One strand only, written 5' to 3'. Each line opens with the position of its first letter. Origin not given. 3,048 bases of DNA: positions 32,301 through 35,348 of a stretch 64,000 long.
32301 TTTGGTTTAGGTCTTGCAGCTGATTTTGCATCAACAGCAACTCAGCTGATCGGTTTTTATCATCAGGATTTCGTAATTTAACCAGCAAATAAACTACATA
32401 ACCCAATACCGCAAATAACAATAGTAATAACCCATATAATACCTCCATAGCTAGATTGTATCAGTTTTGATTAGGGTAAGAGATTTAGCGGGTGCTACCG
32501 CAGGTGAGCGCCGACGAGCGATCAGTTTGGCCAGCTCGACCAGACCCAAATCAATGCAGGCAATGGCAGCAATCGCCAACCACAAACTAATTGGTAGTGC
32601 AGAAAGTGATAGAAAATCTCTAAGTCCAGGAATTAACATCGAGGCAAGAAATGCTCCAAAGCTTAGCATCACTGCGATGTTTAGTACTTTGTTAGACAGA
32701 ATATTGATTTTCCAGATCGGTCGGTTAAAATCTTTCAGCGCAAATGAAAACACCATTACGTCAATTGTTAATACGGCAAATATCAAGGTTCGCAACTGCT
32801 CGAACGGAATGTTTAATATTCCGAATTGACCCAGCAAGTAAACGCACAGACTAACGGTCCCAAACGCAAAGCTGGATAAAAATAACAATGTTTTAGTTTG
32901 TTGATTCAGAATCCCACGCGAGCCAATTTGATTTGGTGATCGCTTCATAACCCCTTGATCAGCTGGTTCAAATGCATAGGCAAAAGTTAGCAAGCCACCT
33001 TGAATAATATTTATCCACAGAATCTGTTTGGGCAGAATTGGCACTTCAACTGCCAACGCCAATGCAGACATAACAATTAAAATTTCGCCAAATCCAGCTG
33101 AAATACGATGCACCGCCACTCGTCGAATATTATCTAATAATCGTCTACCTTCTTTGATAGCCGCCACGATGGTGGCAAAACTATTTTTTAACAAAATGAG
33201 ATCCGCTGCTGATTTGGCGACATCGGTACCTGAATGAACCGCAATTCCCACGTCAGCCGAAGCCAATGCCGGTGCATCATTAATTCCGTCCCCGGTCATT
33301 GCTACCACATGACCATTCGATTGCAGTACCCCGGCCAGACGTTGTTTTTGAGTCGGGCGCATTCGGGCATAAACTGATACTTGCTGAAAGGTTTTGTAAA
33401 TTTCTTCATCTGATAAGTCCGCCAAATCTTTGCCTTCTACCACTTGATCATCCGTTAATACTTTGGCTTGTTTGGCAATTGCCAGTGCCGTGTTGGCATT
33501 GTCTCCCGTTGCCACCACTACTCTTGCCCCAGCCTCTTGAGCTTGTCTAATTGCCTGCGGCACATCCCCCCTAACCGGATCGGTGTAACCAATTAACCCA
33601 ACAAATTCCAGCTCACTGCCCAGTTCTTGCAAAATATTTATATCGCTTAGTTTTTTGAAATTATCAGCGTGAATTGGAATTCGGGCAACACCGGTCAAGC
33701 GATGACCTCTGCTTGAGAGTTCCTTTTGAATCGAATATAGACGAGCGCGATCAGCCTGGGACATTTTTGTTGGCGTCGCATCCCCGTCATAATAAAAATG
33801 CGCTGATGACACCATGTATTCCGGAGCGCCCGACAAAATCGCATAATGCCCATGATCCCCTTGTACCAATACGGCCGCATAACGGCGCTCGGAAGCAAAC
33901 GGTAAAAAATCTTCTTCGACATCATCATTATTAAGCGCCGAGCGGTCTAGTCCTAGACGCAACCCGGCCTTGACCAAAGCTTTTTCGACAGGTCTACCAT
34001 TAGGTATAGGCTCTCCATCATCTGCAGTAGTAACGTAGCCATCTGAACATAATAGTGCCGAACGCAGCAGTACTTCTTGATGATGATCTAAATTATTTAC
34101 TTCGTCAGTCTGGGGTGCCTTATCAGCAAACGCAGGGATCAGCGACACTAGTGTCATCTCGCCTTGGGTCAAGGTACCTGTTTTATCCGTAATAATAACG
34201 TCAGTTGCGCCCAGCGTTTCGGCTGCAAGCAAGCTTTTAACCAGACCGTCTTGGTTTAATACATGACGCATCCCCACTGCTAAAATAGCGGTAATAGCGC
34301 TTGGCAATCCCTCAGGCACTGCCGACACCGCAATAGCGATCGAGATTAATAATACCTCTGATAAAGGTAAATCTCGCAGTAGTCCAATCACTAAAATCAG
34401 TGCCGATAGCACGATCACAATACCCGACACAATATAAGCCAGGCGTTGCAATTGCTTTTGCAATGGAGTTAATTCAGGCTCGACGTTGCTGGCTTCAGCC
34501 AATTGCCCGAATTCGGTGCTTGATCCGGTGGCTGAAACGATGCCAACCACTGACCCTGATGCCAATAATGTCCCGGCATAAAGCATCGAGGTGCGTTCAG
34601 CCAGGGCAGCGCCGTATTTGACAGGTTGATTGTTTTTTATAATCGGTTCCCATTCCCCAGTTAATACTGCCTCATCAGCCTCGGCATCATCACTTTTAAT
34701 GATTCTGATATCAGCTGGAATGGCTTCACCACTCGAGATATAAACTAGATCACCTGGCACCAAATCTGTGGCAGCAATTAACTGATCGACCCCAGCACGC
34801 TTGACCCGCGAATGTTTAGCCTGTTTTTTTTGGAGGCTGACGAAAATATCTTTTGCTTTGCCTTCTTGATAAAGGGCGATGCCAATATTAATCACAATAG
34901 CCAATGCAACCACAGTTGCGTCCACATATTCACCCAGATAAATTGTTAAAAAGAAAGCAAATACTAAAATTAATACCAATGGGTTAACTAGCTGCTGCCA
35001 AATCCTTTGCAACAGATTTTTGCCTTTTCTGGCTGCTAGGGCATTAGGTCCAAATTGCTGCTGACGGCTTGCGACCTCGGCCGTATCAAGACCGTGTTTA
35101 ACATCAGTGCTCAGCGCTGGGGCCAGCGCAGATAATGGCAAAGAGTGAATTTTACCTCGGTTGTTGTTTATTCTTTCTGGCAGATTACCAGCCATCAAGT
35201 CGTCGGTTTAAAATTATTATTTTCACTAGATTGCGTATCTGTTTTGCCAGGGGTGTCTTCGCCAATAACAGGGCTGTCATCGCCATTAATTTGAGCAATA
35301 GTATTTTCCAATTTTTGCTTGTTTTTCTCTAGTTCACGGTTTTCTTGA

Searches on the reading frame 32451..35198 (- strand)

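Call 18: search_protein_families(library=pfam, proteins=[window:32451-35198:-], max_evalue=0.00001)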
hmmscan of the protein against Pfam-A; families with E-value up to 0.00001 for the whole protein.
window:32451-35198:- (915 aa): 6 families
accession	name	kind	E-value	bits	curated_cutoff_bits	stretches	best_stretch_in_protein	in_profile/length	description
PF00122.25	E1-E2_ATPase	-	2e-42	145.2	28.1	1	126-313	3-178/181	E1-E2 ATPase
PF00689.26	Cation_ATPase_C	-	1.6e-27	96.9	27.3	1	719-893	2-175/175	Cation transporting ATPase, C-terminus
PF00702.32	Hydrolase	-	1.2e-17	65.4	26.4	1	333-649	2-191/191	haloacid dehalogenase-like hydrolase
PF00690.31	Cation_ATPase_N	-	3.4e-17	62.3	20.4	1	18-82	2-66/69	Cation transporter/ATPase, N-terminus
PF08282.18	Hydrolase_3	-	5.6e-08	33.2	20.9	0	621-680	195-254/255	haloacid dehalogenase-like hydrolase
PF13246.12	Cation_ATPase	-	4.3e-07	30.3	21.7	1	383-465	2-87/91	Cation transport ATPase (P-type)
